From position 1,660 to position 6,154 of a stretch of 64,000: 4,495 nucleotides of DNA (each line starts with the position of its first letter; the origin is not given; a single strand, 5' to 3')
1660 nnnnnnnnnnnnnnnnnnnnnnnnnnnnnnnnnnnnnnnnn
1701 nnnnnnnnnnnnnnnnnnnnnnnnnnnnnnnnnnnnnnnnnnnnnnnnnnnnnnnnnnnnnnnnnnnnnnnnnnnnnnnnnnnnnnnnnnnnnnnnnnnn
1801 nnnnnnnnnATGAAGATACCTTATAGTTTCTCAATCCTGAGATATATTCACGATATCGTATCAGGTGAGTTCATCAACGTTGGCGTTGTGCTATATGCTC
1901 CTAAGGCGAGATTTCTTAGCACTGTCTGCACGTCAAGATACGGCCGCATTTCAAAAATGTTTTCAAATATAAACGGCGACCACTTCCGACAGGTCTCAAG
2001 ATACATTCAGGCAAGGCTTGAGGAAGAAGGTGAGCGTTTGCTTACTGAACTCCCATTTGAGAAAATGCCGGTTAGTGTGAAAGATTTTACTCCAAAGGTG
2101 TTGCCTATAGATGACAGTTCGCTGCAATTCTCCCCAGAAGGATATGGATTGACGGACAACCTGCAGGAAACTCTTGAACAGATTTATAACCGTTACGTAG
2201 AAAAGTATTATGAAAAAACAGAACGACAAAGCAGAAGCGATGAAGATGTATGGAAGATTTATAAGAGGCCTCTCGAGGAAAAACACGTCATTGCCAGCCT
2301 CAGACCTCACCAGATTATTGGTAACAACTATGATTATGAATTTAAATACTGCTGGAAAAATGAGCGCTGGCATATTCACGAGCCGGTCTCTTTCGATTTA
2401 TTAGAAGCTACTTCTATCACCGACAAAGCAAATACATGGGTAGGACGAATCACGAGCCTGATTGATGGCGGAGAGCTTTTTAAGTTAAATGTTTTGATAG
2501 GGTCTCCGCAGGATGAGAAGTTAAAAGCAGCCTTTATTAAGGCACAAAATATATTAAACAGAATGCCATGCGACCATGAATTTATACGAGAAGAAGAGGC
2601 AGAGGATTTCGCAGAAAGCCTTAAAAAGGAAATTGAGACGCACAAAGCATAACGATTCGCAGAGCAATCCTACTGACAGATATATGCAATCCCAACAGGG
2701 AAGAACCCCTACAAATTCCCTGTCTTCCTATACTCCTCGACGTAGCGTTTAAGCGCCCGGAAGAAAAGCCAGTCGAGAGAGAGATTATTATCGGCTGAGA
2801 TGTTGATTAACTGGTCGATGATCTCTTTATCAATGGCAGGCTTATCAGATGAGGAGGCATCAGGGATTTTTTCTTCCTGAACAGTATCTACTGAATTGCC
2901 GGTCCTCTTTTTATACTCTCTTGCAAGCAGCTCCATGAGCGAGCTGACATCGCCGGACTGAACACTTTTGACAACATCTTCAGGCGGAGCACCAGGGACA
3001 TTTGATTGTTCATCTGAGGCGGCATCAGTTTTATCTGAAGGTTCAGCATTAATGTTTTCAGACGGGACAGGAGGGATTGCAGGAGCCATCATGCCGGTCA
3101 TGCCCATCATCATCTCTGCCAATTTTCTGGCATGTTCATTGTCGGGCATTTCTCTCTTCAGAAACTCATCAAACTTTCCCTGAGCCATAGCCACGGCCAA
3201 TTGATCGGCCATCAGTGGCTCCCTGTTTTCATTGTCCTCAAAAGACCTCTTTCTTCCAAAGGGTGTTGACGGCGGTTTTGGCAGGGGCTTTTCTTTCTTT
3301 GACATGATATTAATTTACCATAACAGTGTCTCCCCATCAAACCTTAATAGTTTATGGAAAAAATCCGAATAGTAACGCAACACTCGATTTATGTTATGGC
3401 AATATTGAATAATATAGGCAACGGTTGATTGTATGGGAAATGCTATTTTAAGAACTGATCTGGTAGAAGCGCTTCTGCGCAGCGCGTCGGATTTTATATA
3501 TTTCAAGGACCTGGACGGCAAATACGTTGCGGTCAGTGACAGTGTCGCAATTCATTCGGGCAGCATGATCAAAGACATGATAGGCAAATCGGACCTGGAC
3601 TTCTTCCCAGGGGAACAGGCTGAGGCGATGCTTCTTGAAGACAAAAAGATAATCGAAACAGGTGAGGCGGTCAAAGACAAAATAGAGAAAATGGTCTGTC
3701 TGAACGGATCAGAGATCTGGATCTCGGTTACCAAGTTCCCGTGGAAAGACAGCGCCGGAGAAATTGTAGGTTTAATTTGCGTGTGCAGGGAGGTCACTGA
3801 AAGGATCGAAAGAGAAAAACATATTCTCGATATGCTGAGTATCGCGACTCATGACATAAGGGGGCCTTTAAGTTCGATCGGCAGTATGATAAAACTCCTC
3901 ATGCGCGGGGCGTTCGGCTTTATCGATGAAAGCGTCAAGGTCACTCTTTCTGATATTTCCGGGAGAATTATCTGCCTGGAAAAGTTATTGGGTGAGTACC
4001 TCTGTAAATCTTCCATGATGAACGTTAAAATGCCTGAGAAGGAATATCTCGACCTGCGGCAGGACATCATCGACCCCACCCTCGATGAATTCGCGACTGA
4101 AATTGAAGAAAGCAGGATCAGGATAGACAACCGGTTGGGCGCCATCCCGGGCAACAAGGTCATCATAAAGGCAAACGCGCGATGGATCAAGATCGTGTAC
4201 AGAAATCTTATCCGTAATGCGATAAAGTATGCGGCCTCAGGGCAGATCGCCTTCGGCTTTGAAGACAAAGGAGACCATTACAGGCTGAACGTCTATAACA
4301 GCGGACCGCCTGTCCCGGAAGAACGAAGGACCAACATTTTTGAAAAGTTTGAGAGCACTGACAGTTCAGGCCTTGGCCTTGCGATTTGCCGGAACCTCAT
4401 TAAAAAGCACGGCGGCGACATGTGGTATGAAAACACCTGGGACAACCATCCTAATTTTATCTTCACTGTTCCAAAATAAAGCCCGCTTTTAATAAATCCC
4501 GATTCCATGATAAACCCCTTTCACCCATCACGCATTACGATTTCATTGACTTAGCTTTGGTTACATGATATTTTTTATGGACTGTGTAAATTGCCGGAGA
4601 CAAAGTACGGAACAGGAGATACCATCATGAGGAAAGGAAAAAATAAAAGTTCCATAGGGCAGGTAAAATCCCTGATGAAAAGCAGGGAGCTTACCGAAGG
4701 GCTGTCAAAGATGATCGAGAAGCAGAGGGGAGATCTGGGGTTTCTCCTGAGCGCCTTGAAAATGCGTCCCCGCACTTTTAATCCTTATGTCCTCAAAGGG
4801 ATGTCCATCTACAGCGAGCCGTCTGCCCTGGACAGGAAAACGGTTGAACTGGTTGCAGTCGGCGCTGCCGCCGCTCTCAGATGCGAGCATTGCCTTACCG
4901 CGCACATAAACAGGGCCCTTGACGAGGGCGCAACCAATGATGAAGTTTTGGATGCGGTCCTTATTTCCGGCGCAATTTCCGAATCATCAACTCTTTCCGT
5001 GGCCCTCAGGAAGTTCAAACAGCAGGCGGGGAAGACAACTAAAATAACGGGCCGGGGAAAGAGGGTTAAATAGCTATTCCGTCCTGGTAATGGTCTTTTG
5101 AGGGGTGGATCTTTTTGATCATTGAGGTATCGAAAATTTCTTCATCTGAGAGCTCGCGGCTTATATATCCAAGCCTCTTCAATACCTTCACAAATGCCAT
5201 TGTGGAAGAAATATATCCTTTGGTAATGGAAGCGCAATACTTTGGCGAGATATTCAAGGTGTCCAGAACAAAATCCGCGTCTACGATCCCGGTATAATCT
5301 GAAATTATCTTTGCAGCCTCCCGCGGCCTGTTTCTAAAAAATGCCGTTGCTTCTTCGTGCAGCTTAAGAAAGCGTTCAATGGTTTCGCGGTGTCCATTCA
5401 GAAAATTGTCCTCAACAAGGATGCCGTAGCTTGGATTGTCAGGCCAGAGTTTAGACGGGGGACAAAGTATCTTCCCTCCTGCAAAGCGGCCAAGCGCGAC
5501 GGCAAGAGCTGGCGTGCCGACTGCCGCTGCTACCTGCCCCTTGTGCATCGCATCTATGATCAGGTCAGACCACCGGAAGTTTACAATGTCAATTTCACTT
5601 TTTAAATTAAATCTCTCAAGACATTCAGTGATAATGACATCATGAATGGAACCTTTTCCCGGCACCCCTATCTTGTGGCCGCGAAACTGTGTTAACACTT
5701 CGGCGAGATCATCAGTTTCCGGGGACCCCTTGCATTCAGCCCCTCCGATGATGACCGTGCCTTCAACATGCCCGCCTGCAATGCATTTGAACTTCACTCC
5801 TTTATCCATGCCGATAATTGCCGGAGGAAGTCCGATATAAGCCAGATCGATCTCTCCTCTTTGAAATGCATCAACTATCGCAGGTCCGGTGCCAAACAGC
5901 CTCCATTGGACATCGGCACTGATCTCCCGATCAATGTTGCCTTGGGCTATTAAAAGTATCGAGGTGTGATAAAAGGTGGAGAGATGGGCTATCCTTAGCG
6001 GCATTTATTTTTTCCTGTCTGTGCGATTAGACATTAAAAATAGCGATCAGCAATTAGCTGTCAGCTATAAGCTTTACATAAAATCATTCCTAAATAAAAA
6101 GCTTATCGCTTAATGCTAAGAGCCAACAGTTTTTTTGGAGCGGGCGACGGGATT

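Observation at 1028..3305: Translationally coupled HipA-like mini-kinase + DUF3037 pair with a convergent acidic Met-rich protein, in a lower-GC patch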

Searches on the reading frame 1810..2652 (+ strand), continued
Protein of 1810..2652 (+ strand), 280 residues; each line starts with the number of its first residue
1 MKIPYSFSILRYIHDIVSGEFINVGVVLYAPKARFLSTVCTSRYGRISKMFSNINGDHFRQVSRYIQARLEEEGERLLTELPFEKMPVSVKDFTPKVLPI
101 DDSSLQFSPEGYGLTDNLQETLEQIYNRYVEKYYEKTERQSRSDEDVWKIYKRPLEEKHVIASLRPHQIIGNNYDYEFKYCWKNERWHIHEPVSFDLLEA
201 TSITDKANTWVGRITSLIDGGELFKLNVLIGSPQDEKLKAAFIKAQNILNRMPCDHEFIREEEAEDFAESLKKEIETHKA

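Call 47: predict_structure(alignment_id=A3)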
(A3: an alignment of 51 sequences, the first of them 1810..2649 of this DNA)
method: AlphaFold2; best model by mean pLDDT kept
length: 280 residues; sequences in the alignment: 51
mean_pLDDT: 89.0   pTM: 0.53
mean pLDDT of the five models: 89.0, 88.9, 88.3, 87.5, 85.8
residues with pLDDT >= 90: 171; 70-90: 94; 50-70: 14; < 50: 1
segments of 3 or more residues with pLDDT < 50: none
pLDDT, mean of each block of 10 residues (from residue 1): 94 84 93 91 72 80 90 86 76 86 88 95 92 62 92 94 93 92 92 93 95 93 94 91 96 95 96 85
secondary structure, 60 per line:
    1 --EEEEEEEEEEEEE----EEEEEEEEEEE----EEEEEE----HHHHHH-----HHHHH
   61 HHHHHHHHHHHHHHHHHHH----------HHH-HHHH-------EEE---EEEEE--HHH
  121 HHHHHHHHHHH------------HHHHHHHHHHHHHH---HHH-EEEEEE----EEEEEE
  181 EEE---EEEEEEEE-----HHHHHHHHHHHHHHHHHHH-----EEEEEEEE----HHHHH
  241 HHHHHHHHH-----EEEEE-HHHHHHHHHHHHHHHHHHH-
elements in order: E3-15 E20-30 E35-40 H45-50 H56-79 H94-97 E105-107 E111-115 H118-131 H144-157 E165-170 E175-183 E187-194 H200-218 E224-231 H236-249 E255-259 H261-279

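Call 61: search_protein_families(library=padloc, alignment_id=A4, max_evalue=0.00001)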
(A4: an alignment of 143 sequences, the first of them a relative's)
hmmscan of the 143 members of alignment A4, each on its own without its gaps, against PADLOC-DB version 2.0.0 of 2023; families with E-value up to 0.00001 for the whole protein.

A. member 1, L001:1531-2505:- (325 aa): 0 families

B. families by the number of members that match (of 143 scanned): 265 families (the first 25 are shown)
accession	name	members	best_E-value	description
PDLC03107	Specificity_I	6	1.1e-86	Type I specificity subunit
PDLC03105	Specificity_I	6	1e-70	Type I specificity subunit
PDLC03119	Specificity_I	6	9.2e-66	Type I specificity subunit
PDLC03072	Specificity_I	6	7.3e-65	Type I specificity subunit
PDLC03100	Specificity_I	6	2.3e-47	Type I specificity subunit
PDLC03108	Specificity_I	6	2.8e-47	Type I specificity subunit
PDLC03069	Specificity_I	6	4.9e-46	Type I specificity subunit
PDLC04137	mad5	6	5.4e-42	mads_5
PDLC03084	Specificity_I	6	3.1e-39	Type I specificity subunit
PDLC03087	Specificity_I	6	1.8e-34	Type I specificity subunit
PDLC03169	Specificity_I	6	3.1e-34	Type I specificity subunit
PDLC03179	Specificity_I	6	2.4e-31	Type I specificity subunit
PDLC03189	Specificity_I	6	1.3e-29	Type I specificity subunit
PDLC03089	Specificity_I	6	5.6e-29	Type I specificity subunit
PDLC03068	Specificity_I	6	5.8e-29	Type I specificity subunit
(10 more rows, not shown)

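Call 62: search_protein_families(library=pfam, alignment_id=A4, max_evalue=0.00001)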
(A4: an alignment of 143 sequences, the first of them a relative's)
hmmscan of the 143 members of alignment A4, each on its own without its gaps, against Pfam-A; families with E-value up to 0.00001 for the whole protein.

A. member 1, L001:1531-2505:- (325 aa): 2 families
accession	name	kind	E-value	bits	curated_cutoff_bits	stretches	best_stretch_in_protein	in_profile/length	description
PF03255.19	ACCA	-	3.6e-146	486.7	23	1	4-318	1-310/310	Acetyl co-enzyme A carboxylase carboxyltransferase-like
PF01039.27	Carboxyl_trans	-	9.7e-18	64.5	22.3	1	95-243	282-426/493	Carboxyl transferase domain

B. families by the number of members that match (of 143 scanned): 106 families (the first 25 are shown)
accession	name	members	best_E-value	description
PF04313.20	HSDR_N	6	1.8e-48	Type I restriction enzyme R protein N terminus (HSDR_N)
PF01420.25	Methylase_S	4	7.2e-33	Type I restriction modification DNA specificity domain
PF07973.19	tRNA_SAD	4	2e-15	Threonyl and Alanyl tRNA synthetase second additional domain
PF02824.27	TGS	4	6.6e-10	TGS domain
PF04851.21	ResIII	3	5.4e-37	Type III restriction enzyme, res subunit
PF01555.25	N6_N4_Mtase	3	2.1e-16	DNA methylase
PF18766.7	SWI2_SNF2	3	2.3e-16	SWI2/SNF2 ATPase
PF00580.27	UvrD-helicase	3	2.7e-08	UvrD/REP helicase N-terminal domain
PF00521.26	DNA_topoisoIV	2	8.9e-132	DNA gyrase/topoisomerase IV, subunit A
PF07992.20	Pyr_redox_2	2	1.4e-59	Pyridine nucleotide-disulphide oxidoreductase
PF00482.28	T2SSF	2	5.6e-38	Type II secretion system (T2SS), protein F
PF04471.18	Mrr_cat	2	1.1e-34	Restriction endonuclease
PF00857.26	Isochorismatase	2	2.5e-34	Isochorismatase domain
PF02384.22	N6_Mtase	2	1.6e-33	N-6 DNA Methylase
PF14338.12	Mrr_N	2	8.6e-27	Mrr N-terminal domain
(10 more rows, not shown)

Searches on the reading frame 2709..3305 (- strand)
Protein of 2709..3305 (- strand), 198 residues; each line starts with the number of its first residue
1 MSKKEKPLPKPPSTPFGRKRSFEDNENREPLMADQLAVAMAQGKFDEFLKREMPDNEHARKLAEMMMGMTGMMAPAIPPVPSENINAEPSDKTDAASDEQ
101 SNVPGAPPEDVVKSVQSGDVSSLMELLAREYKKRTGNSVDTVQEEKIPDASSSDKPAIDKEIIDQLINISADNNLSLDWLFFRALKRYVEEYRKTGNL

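Call 3: search_protein_families(library=pfam, proteins=[window:2709-3305:-], max_evalue=0.1)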
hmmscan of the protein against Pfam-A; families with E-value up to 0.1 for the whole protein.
window:2709-3305:- (198 aa): 0 families

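Call 4: search_protein_families(library=ncbifam, proteins=[window:2709-3305:-], max_evalue=0.1)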
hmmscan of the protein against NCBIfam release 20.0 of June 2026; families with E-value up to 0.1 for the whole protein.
window:2709-3305:- (198 aa): 1 family
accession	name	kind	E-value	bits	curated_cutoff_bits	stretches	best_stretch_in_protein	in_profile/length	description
NF009203.0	PRK12551.1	equivalog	0.0093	15.7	359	1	114-169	135-190/196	ATP-dependent Clp protease proteolytic subunit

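Call 5: search_protein_families(library=padloc, proteins=[window:2709-3305:-], max_evalue=0.1)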
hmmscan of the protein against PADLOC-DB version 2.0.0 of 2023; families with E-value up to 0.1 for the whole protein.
window:2709-3305:- (198 aa): 0 families

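Call 24: find_homologous_proteins(query=window:2712-3305:-)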
Query window:2712-3305:- (198 aa): 543 proteins with E <= 0.001 among 614 candidates; the best 120 are listed.
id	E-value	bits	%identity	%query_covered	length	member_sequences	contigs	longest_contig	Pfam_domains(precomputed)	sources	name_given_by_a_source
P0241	1.4e-101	356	100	84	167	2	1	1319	-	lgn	-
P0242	1.2e-74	268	61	94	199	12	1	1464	-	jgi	-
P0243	1.9e-74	268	62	94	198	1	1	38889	-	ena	-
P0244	2.5e-74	267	58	94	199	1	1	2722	-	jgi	jgi:hypothetical protein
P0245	1.7e-73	265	63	94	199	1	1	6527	-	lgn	-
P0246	3.9e-71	257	62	94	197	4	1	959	-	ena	-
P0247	6.2e-71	256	60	94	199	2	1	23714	-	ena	-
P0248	2.1e-70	254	57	94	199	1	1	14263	-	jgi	jgi:hypothetical protein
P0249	1.1e-69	252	59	94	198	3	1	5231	-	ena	-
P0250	4.1e-69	250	56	94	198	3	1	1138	-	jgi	jgi:hypothetical protein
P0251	6.7e-69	250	62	96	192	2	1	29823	-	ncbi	-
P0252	1.4e-68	249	59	94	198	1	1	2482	-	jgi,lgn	jgi:hypothetical protein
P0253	3.7e-68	247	55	94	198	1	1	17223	-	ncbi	-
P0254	1.3e-67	245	57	100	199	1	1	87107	-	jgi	jgi:hypothetical protein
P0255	2.1e-67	245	57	93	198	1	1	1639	-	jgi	-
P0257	7.0e-66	240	60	100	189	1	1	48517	-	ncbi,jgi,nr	ncbi:MAG: hypothetical protein C4538_10865 [Nitrospiraceae bacterium]|nr:MAG: hypothetical protein C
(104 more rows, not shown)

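Call 65: find_encoding_contigs(protein=P0243, flank=6000, max_places=2)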
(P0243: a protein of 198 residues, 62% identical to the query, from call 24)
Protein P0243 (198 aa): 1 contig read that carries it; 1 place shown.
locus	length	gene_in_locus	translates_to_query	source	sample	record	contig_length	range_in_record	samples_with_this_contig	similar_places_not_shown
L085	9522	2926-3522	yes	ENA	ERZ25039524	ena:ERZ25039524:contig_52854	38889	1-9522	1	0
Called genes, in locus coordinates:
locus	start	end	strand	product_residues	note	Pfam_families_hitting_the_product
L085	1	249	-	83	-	?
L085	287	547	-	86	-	-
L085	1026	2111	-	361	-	-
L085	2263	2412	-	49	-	-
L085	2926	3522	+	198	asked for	-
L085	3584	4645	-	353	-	PF02775:TPP_enzyme_C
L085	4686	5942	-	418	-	PF00291:PALP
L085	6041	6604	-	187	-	PF02754:CCG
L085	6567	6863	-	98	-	-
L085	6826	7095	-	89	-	-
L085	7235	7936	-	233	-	-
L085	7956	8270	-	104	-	PF22263:DUF6951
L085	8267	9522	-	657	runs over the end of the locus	PF00111:Fer2, PF17650:RACo_linker, PF17651:Raco_middle, PF14574:RACo_C_ter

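Call 66: find_encoding_contigs(protein=P0254, flank=6000, max_places=2)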
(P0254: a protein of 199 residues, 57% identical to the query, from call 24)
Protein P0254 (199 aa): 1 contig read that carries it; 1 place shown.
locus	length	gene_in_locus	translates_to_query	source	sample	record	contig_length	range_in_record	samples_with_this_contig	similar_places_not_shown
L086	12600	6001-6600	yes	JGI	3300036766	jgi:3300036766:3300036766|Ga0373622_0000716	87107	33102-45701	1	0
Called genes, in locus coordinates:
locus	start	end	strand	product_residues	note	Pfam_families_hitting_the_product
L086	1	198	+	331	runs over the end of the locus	PF00579:tRNA-synt_1b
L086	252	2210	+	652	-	-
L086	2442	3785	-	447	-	PF00285:Citrate_synt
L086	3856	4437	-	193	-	PF04191:PEMT, PF06966:DUF1295 (weak)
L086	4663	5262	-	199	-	PF01135:PCMT, PF13489:Methyltransf_23, PF01209:Ubie_methyltran, PF06325:PrmA, PF13847:Methyltransf_31, PF08241:Methyltransf_11, PF08242:Methyltransf_12, PF13649:Methyltransf_25, +1 more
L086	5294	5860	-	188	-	PF01613:Flavin_Reduct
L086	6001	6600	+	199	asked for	-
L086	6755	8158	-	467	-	PF00899:ThiF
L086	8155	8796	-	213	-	PF14462:Prok-E2_E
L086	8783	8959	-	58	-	-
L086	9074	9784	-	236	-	-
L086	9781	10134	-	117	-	PF12844:HTH_19, PF13560:HTH_31, PF01381:HTH_3, PF13443:HTH_26 (weak)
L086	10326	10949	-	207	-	PF06559:DCD_N (weak), PF22769:DCD, PF00692:dUTPase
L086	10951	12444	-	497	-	-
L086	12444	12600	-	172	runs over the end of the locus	-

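Call 67: find_encoding_contigs(protein=P0257, flank=6000, max_places=2)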
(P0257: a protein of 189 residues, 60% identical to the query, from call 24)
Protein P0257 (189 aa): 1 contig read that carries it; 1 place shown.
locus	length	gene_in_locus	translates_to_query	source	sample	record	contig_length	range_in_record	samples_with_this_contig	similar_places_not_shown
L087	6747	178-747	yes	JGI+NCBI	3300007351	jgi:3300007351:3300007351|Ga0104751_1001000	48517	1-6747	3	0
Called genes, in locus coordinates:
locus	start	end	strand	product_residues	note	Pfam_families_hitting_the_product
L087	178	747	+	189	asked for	-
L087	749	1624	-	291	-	PF02492:cobW, PF07683:CobW_C (weak)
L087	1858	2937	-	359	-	PF02775:TPP_enzyme_C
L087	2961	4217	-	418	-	PF00291:PALP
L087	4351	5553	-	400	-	PF13183:Fer4_8, PF13187:Fer4_9 (weak), PF13237:Fer4_10 (weak), PF13484:Fer4_16 (faint), PF13534:Fer4_17, PF02754:CCG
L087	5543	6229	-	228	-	-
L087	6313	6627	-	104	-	PF22263:DUF6951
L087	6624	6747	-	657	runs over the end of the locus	PF00111:Fer2, PF17650:RACo_linker, PF17651:Raco_middle, PF14574:RACo_C_ter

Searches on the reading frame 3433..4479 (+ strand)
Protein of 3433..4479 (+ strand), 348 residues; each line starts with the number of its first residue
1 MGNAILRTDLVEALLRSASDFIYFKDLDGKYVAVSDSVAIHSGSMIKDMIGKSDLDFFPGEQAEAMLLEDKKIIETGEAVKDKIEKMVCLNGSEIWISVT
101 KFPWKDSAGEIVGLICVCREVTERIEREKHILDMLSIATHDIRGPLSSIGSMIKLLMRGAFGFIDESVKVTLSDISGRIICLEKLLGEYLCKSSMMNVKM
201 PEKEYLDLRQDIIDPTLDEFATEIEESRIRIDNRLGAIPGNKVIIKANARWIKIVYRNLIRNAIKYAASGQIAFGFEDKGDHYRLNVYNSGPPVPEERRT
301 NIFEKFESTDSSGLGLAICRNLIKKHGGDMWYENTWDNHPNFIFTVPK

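Call 3: search_protein_families(library=pfam, proteins=[window:3433-4479:+], max_evalue=0.1)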
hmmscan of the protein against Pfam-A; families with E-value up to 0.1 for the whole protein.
window:3433-4479:+ (348 aa): 7 families
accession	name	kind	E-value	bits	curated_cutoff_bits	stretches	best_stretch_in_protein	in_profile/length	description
PF02518.31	HATPase_c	-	4.5e-19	69.4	26.4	1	249-347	3-108/111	Histidine kinase-, DNA gyrase B-, and HSP90-like ATPase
PF08448.16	PAS_4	-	1.4e-17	64.3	23.1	1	15-124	1-108/110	PAS fold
PF13426.13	PAS_9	-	1.3e-08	35.5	27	1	20-123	2-103/103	PAS domain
PF00989.32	PAS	-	1.6e-07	31.7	22.6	1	11-121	3-113/113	PAS fold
PF13581.12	HATPase_c_2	-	0.0019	18.6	27.4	1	260-324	40-110/127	Histidine kinase-like ATPase domain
PF00512.31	HisKA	-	0.0023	18.4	26.9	1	133-176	4-44/66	His Kinase A (phospho-acceptor) domain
PF08447.18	PAS_3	-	0.048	14.4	25.6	0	36-117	6-88/89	PAS fold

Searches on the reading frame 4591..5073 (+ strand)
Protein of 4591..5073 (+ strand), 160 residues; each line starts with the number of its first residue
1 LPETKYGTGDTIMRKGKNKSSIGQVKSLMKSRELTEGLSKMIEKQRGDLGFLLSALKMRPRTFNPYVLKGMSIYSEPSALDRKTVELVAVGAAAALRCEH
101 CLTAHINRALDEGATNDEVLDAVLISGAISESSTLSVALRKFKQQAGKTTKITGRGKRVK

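Call 3: search_protein_families(library=pfam, proteins=[window:4591-5073:+], max_evalue=0.1)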
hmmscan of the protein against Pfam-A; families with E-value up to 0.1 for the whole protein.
window:4591-5073:+ (160 aa): 1 family
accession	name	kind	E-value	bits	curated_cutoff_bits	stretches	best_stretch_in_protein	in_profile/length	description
PF02627.25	CMD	-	1.7e-15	57.2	23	1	72-140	13-80/84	Carboxymuconolactone decarboxylase family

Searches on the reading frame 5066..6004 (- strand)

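Call 3: search_protein_families(library=pfam, proteins=[window:5066-6004:-], max_evalue=0.1)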
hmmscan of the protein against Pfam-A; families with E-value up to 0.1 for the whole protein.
window:5066-6004:- (312 aa): 3 families
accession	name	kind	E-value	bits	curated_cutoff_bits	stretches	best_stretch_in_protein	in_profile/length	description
PF13379.11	NMT1_2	-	2.8e-16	60.6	24.7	1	3-232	8-246/252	NMT1-like family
PF09084.16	NMT1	-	1.3e-06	29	20.5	1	104-230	88-216/216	NMT1/THI5 like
PF12916.12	DUF3834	-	0.00048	19.9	22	0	100-163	60-121/202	Protein of unknown function (DUF3834)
